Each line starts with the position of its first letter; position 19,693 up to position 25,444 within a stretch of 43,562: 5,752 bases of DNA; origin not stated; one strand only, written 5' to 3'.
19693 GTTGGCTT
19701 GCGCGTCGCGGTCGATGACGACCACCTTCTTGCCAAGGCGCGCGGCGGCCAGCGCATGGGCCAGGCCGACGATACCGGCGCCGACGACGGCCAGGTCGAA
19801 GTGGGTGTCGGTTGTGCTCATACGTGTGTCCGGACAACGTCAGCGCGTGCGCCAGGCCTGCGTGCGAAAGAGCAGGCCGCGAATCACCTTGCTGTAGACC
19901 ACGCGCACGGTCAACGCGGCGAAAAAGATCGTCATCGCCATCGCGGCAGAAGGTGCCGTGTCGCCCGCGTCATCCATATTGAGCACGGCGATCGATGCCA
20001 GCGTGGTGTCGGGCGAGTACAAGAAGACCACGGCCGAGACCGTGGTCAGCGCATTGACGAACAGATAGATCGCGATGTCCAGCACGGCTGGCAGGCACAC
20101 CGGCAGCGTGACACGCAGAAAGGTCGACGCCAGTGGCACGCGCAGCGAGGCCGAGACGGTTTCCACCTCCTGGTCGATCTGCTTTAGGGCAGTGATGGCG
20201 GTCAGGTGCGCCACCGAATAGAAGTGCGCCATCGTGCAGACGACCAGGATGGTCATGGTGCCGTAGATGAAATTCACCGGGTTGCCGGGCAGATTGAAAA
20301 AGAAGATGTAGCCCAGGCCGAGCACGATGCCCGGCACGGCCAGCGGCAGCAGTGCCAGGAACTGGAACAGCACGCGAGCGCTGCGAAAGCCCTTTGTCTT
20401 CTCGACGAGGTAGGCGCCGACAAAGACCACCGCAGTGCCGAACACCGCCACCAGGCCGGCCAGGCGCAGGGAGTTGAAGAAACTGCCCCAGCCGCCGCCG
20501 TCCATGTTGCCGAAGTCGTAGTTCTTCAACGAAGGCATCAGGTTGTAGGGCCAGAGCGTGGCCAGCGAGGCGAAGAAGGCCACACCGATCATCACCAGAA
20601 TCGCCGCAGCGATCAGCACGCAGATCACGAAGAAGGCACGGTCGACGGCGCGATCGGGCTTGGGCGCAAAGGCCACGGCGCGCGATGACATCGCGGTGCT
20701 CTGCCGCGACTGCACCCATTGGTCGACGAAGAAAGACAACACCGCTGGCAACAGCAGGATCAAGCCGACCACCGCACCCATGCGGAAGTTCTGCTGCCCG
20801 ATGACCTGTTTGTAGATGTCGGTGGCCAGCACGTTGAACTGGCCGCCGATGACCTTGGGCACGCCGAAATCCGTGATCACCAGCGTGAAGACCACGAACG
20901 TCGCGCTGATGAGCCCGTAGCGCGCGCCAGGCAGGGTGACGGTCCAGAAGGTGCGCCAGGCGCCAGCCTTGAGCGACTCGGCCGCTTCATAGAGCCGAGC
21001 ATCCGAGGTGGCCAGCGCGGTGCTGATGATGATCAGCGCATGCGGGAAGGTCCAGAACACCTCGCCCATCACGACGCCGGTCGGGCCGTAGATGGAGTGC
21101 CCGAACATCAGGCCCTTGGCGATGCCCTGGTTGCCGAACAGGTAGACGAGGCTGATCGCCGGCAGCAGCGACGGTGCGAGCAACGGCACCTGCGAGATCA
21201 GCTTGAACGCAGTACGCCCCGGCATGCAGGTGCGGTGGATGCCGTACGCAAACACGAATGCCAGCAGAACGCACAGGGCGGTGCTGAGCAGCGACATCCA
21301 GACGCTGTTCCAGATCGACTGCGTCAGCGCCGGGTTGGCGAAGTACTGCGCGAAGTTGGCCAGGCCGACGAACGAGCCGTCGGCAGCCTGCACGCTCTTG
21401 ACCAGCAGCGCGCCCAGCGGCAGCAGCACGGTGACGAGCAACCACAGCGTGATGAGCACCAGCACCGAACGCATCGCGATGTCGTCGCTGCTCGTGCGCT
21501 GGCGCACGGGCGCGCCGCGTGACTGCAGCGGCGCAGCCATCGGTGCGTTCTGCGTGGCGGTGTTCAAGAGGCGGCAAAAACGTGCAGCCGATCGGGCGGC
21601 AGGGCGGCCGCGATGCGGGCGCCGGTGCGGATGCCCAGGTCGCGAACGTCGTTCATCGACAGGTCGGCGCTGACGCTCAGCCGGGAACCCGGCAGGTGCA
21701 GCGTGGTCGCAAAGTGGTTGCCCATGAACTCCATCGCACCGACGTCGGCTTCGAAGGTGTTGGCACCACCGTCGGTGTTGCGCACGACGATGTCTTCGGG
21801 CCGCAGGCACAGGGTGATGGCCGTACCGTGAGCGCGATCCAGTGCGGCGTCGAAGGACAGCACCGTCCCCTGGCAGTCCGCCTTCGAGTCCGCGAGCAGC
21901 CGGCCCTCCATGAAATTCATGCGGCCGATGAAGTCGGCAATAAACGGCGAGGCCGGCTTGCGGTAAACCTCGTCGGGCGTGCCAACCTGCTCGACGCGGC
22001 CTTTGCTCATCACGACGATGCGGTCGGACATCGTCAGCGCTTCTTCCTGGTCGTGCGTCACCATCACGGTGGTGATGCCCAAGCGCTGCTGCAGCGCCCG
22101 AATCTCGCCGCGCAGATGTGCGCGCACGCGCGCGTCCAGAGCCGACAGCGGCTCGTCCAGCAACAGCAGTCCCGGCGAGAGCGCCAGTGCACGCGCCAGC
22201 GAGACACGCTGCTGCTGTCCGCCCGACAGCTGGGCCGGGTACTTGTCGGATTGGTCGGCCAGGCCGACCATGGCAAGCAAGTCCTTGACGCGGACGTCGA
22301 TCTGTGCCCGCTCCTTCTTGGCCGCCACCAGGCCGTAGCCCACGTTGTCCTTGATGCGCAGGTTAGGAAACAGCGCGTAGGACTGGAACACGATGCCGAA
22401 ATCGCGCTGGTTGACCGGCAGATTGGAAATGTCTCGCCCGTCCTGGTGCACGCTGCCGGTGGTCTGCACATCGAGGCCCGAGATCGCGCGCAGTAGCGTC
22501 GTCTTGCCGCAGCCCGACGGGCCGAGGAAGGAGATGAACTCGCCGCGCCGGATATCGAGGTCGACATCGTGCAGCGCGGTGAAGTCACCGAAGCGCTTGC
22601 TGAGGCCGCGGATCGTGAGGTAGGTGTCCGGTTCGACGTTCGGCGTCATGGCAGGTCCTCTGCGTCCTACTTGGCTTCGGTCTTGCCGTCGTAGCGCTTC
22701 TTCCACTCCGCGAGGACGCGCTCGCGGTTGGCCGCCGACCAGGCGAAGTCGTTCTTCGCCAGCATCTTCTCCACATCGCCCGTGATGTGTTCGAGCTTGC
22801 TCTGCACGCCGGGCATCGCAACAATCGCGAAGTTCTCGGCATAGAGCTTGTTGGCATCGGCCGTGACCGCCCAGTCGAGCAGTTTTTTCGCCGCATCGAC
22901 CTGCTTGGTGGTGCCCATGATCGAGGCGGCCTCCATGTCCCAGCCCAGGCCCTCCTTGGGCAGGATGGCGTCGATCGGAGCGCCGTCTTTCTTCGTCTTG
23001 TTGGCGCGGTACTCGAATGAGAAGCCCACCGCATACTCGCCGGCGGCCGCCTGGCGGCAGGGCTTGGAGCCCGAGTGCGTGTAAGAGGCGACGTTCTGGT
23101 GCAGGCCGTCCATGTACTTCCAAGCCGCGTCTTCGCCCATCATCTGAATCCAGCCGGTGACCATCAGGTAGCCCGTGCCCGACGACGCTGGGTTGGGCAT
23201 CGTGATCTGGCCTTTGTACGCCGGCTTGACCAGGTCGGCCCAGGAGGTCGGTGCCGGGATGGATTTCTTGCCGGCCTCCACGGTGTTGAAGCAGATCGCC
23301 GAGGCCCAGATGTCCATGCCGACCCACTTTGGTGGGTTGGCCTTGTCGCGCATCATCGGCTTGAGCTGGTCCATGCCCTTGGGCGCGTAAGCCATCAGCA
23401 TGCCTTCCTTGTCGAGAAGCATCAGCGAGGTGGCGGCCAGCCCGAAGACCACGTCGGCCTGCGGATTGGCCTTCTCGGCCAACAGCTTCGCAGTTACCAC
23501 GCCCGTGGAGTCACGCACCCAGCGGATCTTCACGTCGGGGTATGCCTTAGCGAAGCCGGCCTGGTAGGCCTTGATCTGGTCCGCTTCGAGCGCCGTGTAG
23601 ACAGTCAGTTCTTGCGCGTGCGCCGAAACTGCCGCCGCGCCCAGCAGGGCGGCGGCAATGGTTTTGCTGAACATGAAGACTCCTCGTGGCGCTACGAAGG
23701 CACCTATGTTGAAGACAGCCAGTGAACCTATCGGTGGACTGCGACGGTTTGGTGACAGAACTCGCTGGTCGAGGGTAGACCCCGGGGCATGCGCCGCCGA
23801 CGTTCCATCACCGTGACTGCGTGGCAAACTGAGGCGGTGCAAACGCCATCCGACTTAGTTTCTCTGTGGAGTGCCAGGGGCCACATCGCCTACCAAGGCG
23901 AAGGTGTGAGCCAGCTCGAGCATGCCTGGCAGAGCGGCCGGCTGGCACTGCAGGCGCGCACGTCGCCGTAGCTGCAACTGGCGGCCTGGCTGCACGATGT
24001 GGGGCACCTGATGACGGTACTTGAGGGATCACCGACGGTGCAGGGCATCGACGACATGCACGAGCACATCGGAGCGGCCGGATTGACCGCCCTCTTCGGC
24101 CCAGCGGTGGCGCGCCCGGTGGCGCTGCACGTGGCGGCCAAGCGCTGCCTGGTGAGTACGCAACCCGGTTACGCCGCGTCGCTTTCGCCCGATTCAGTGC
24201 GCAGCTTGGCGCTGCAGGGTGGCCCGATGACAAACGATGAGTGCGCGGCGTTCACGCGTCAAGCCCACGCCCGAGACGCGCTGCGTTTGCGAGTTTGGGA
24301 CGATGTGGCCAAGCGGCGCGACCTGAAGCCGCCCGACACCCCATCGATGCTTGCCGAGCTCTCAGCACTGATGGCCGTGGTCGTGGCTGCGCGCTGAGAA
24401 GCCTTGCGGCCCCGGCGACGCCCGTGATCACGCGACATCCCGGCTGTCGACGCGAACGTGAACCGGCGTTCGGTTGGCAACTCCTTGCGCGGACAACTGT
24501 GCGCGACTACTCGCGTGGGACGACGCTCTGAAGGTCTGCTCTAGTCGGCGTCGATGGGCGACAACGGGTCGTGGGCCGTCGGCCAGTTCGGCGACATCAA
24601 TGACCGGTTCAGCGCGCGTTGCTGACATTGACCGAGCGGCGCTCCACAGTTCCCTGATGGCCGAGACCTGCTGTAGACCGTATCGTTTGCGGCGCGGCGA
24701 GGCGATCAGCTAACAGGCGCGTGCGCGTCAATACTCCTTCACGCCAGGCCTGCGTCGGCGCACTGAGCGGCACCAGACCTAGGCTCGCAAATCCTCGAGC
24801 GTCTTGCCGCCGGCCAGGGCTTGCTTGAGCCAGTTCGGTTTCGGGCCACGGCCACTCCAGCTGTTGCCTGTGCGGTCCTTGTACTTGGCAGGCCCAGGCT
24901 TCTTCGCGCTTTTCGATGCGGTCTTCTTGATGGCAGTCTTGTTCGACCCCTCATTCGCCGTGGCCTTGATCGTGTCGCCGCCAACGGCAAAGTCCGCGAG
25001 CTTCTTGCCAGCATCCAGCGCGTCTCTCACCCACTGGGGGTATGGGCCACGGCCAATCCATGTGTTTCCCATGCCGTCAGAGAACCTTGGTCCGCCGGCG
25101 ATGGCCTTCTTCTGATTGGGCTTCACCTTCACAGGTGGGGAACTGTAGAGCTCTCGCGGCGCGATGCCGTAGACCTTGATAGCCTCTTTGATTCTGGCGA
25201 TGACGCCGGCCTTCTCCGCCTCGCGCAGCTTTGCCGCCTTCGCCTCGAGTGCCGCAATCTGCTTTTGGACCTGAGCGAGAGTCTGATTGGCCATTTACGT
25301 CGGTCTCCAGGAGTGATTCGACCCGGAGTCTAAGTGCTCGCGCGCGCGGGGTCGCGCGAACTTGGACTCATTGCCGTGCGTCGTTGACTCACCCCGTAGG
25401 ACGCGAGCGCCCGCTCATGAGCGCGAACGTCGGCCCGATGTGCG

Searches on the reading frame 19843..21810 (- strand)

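Call 17: search_protein_families(library=pfam, max_evalue=0.001, proteins=[window:19843-21810:-])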
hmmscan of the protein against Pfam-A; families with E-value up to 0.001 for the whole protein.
window:19843-21810:- (656 aa): 1 family
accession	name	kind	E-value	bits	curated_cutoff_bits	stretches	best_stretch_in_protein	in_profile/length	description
PF00528.27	BPD_transp_1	-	1.1e-17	64.7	26.4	2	199-370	17-182/184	Binding-protein-dependent transport system inner membrane component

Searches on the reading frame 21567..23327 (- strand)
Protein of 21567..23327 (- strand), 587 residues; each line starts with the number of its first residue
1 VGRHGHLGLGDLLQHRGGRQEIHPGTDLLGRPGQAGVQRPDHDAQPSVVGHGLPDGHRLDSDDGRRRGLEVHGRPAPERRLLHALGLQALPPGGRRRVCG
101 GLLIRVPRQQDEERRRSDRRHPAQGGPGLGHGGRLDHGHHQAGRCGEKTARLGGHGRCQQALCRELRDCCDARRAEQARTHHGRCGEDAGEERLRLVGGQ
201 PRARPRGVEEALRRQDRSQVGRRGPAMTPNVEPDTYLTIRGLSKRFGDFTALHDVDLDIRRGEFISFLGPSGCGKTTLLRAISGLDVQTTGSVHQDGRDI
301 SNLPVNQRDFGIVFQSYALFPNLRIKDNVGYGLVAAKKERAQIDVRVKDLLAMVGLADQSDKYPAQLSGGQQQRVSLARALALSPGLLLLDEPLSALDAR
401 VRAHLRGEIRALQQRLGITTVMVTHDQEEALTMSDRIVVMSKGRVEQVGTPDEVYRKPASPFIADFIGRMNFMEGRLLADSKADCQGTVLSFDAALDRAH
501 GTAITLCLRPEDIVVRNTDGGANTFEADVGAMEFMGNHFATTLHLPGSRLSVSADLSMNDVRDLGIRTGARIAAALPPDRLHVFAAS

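Call 107: search_protein_families(library=pfam, max_evalue=0.01, proteins=[window:21567-23327:-])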
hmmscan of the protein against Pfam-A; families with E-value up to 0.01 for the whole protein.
window:21567-23327:- (587 aa): 8 families
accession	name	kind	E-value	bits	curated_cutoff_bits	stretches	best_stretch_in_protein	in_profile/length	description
PF00005.33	ABC_tran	-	1.7e-34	119.8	25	1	252-394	1-136/137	ABC transporter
PF08402.16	TOBE_2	-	8e-10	39.1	21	1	506-584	1-76/76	TOBE domain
PF13304.12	AAA_21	-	1.9e-08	35.2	27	1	366-427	237-300/304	AAA domain, putative AbiEii toxin, Type IV TA system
PF02463.25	SMC_N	-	4.9e-05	23.3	40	1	263-440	25-211/220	RecF/RecN/SMC N terminal domain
PF09818.15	ABC_ATPase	-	0.00014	21.4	23.2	0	387-449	178-255/283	P-loop domain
PF03193.22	RsgA_GTPase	-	0.0018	18.6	30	1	262-296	106-140/174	RsgA GTPase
PF13476.12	AAA_23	-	0.0056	17.8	27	1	249-284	10-41/201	AAA domain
PF13555.12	AAA_29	-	0.0065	16.6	27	0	249-283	12-43/61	P-loop containing region of AAA domain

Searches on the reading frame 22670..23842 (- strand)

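Call 17: search_protein_families(library=pfam, max_evalue=0.001, proteins=[window:22670-23842:-])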
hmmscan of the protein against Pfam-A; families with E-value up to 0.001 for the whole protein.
window:22670-23842:- (391 aa): 3 families
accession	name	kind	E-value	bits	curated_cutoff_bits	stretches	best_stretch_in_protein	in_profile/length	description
PF13343.11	SBP_bac_6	-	1.3e-22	80.9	24.6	1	127-347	2-225/245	Bacterial extracellular solute-binding protein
PF13416.11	SBP_bac_8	-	1.1e-17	65.1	27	1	96-336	5-254/279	Bacterial extracellular solute-binding protein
PF01547.30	SBP_bac_1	-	2.2e-15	57.9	26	1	86-331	4-306/307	Bacterial extracellular solute-binding protein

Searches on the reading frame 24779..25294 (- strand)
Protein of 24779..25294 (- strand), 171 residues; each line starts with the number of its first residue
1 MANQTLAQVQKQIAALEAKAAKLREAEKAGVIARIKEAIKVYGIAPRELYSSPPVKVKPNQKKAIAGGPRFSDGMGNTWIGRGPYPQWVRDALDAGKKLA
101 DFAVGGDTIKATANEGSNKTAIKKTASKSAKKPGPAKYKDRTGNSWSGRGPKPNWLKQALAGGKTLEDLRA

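Call 17: search_protein_families(library=pfam, max_evalue=0.001, proteins=[window:24782-25294:-])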
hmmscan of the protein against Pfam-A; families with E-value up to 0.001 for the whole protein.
window:24782-25294:- (171 aa): 1 family
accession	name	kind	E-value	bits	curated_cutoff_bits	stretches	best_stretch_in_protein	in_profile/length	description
PF00816.26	Histone_HNS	-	5.9e-26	90.4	25.6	2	136-170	1-37/38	H-NS histone C-terminal domain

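Call 52: find_encoding_contigs(protein=window:24779-25294:-, flank=10000, max_places=10)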
Protein window:24779-25294:- (171 aa): no gene with exactly this product is on record in the collection.
